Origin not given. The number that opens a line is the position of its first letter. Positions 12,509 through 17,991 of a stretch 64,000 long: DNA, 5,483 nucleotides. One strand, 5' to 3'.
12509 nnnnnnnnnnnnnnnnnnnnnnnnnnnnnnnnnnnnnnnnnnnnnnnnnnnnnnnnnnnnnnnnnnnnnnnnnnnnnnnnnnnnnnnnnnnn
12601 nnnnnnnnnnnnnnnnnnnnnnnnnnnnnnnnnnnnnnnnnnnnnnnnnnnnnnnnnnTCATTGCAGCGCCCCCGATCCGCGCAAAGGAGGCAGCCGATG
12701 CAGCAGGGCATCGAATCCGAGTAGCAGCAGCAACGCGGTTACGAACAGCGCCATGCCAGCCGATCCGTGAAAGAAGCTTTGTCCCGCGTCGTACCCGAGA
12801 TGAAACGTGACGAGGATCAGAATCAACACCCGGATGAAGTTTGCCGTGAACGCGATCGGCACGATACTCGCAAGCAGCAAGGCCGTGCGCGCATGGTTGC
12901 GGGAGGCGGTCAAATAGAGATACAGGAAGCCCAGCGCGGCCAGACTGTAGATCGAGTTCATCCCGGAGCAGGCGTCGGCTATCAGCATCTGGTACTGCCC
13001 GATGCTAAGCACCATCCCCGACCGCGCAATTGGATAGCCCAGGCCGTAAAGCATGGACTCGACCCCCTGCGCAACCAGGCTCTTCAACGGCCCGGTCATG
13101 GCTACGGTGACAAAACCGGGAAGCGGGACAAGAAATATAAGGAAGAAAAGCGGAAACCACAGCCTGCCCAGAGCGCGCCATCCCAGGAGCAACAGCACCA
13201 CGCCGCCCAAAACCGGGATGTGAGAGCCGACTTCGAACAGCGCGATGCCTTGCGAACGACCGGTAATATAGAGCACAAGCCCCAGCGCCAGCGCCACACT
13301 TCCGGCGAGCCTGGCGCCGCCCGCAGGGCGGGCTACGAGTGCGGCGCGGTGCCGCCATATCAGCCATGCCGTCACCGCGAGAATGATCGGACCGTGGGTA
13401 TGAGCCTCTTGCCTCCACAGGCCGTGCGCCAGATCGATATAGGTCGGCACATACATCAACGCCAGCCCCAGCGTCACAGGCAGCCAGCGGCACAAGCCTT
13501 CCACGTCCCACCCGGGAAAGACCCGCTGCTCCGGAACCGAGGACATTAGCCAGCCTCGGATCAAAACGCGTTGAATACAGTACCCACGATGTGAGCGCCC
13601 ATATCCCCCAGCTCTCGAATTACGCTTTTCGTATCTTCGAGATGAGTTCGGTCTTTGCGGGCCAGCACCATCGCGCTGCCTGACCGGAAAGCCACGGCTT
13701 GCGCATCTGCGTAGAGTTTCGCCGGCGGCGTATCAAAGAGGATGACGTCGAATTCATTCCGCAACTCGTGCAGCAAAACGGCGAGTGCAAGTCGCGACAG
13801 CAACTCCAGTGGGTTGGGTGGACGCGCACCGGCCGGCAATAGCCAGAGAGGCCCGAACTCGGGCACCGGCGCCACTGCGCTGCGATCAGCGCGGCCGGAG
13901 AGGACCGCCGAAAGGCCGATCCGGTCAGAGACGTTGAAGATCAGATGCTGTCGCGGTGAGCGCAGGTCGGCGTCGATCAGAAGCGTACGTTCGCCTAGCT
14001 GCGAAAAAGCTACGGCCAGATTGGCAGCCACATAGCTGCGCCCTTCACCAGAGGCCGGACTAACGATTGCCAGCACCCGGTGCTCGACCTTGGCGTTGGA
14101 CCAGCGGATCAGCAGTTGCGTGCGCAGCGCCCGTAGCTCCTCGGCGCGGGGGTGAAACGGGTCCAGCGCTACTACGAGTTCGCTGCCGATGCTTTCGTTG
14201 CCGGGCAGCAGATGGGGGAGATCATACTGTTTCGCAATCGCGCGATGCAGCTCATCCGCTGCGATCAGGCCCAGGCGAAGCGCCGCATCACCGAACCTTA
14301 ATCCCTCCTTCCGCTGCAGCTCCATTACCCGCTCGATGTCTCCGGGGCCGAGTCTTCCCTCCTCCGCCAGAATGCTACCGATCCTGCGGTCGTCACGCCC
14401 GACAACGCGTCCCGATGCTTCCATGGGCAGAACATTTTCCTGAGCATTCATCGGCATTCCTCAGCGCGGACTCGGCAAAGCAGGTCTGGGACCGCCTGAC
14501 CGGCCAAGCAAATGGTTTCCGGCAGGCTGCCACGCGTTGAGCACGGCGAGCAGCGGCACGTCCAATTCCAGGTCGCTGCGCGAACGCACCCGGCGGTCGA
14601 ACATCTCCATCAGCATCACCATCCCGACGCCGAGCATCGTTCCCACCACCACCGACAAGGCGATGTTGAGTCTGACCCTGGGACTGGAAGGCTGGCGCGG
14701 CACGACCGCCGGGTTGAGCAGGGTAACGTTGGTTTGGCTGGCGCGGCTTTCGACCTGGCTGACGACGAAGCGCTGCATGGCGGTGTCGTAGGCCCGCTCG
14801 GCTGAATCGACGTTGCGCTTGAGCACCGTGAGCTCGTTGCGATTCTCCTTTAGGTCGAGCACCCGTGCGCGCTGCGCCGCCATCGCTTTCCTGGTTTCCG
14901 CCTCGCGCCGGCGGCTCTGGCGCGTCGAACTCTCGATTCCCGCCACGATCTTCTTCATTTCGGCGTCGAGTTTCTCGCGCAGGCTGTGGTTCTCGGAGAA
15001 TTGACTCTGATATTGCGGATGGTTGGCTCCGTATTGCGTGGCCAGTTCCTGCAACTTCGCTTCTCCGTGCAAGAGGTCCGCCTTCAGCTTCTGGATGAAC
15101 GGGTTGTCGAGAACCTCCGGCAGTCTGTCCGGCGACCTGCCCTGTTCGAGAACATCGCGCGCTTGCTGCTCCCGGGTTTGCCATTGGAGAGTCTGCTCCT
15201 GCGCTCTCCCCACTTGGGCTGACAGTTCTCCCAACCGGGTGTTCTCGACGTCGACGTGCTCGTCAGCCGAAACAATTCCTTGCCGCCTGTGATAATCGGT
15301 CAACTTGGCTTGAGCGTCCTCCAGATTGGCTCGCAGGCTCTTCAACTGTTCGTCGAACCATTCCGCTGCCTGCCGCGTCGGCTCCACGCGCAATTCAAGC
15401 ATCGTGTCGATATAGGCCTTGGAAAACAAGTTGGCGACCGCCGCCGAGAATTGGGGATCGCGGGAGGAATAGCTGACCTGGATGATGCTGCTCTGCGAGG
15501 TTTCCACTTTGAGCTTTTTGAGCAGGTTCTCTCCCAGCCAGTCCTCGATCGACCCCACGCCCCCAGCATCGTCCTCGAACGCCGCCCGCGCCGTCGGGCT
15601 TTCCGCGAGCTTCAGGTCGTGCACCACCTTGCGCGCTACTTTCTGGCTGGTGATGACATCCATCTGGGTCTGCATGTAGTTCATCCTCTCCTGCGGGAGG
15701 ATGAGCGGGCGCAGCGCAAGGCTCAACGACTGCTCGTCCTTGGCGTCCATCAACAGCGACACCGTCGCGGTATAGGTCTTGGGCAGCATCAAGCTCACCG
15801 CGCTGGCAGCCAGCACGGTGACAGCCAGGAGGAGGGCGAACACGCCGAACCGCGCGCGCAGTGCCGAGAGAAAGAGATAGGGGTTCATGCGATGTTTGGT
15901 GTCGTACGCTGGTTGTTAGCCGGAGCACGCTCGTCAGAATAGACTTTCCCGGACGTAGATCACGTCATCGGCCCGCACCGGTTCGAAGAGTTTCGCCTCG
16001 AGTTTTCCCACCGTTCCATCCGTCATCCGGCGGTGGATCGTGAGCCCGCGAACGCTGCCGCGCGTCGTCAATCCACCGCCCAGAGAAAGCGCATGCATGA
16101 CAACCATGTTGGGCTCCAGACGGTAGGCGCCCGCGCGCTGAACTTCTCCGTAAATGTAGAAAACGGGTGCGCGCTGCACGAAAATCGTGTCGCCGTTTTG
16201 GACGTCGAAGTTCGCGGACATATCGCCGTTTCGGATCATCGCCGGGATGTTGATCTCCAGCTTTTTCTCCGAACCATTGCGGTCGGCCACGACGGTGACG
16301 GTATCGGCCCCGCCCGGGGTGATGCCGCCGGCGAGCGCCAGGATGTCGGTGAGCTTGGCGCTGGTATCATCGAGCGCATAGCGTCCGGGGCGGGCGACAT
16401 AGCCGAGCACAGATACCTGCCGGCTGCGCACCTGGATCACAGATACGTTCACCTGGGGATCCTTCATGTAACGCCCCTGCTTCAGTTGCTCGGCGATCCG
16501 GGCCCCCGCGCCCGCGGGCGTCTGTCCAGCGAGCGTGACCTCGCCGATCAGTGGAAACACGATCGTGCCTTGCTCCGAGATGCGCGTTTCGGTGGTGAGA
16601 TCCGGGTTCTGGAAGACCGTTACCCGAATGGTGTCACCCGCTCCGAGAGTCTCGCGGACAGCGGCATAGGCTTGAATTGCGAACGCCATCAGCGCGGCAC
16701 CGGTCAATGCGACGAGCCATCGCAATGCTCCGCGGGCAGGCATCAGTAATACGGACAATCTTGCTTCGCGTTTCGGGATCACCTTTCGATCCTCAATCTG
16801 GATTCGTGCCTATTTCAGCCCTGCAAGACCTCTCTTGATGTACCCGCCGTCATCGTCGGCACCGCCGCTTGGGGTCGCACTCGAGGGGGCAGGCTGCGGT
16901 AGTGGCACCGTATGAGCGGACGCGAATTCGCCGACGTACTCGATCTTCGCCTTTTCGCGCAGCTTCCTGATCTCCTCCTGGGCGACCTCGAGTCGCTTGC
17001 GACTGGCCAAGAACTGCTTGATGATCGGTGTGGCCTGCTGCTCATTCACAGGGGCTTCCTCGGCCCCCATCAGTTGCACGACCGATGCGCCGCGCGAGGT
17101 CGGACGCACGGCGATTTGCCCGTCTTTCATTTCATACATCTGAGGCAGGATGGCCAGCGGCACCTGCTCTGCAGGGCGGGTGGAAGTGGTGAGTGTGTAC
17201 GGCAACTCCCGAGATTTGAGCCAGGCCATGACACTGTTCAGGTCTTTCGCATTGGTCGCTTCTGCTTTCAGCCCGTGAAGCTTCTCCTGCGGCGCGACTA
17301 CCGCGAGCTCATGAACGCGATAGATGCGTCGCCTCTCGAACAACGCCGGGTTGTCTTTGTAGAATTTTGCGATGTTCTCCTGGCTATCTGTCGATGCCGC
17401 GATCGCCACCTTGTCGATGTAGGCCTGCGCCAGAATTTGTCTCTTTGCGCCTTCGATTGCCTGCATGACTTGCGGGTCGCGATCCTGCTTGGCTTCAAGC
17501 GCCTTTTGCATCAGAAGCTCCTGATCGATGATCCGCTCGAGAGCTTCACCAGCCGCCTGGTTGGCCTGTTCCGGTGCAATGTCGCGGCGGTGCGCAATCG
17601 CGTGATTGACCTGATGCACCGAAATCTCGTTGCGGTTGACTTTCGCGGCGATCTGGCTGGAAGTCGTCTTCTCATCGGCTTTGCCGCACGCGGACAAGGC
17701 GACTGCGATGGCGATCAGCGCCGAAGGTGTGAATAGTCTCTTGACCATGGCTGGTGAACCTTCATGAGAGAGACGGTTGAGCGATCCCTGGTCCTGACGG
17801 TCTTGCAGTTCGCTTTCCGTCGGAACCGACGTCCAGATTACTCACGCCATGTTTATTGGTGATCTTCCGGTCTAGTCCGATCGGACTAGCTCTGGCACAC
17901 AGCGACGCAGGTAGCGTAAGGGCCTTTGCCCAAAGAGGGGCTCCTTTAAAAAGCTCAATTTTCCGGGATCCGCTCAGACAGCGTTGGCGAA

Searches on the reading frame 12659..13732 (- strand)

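Call 29: search_protein_families(library=pfam, proteins=[window:12659-13732:-], max_evalue=0.00001)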
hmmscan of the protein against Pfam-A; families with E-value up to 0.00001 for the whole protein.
window:12659-13732:- (357 aa): 1 family
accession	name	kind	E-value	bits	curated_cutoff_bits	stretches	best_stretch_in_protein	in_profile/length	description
PF09721.15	Exosortase_EpsH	-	2.5e-63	214.3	25.7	1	88-343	2-253/254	Transmembrane exosortase (Exosortase_EpsH)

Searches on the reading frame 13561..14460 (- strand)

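Call 29: search_protein_families(library=pfam, proteins=[window:13561-14460:-], max_evalue=0.00001)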
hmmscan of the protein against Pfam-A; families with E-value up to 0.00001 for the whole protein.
window:13561-14460:- (299 aa): 3 families
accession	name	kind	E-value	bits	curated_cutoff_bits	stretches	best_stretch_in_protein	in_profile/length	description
PF01656.29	CbiA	-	2.2e-07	31.3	25.4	1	130-252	1-54/125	CobQ/CobB/MinD/ParA nucleotide binding domain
PF10609.15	ParA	-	5.2e-07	29.8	27.1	0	128-180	4-56/246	NUBPL iron-transfer P-loop NTPase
PF13614.12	AAA_31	-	5.9e-07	30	27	0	128-166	2-40/177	AAA domain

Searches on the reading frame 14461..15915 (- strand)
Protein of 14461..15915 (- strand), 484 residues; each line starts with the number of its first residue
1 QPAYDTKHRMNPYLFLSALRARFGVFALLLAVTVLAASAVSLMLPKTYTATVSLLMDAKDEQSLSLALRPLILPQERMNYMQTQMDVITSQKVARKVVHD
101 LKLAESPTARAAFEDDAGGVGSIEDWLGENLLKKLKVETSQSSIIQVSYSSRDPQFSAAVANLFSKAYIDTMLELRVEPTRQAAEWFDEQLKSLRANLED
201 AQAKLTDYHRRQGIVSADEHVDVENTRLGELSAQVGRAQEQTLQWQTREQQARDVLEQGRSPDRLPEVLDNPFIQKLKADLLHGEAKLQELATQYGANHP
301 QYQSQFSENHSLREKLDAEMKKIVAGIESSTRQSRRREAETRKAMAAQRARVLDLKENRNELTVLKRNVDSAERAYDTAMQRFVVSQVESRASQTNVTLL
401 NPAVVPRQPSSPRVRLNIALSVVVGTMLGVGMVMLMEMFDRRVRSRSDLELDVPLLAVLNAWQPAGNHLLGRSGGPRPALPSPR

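Call 30: search_protein_families(library=pfam, proteins=[window:14461-15915:-], max_evalue=0.00001)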
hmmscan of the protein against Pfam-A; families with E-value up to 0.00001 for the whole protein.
window:14461-15915:- (484 aa): 2 families
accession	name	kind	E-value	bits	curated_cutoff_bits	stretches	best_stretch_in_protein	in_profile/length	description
PF13807.11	GNVR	-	1e-09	38.6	27.7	1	364-436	8-80/82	G-rich domain on putative tyrosine kinase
PF02706.20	Wzz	-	7.5e-07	29.8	25.5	1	16-101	9-91/91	Chain length determinant protein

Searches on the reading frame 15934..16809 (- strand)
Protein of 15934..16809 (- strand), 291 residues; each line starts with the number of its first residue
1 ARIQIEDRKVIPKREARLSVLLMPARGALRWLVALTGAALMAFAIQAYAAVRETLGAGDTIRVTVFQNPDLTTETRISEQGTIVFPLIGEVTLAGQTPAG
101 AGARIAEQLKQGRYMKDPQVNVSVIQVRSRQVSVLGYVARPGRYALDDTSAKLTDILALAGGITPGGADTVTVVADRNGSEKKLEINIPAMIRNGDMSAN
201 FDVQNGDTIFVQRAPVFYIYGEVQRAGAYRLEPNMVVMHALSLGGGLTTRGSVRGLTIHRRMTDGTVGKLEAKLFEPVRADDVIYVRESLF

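Call 30: search_protein_families(library=pfam, proteins=[window:15934-16809:-], max_evalue=0.00001)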
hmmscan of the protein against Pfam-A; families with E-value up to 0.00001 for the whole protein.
window:15934-16809:- (291 aa): 3 families
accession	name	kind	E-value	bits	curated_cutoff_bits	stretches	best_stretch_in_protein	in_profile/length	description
PF02563.21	Poly_export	-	1.9e-22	79.6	28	1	54-124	8-76/77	Polysaccharide biosynthesis/export protein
PF22461.2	SLBB_2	-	5.2e-19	68.6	27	1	131-211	2-79/79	SLBB domain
PF10531.15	SLBB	-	2e-15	56.8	27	1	216-267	1-51/55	SLBB domain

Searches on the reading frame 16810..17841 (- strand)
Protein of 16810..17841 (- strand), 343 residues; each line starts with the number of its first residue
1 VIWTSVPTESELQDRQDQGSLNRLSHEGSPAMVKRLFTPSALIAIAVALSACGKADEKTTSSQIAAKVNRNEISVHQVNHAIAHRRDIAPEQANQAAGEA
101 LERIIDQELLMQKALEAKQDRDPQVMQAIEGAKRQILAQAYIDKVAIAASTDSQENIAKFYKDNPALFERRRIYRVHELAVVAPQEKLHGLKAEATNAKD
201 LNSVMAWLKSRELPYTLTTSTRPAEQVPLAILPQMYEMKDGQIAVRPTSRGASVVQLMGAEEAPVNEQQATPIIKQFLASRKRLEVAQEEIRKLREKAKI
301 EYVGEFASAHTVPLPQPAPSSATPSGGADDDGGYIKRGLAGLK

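Call 30: search_protein_families(library=pfam, proteins=[window:16810-17841:-], max_evalue=0.00001)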
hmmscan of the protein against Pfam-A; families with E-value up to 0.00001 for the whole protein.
window:16810-17841:- (343 aa): 1 family
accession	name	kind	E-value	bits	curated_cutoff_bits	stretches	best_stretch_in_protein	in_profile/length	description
PF13145.12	Rotamase_2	-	1.8e-10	42.1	27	1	153-263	2-111/121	PPIC-type PPIASE domain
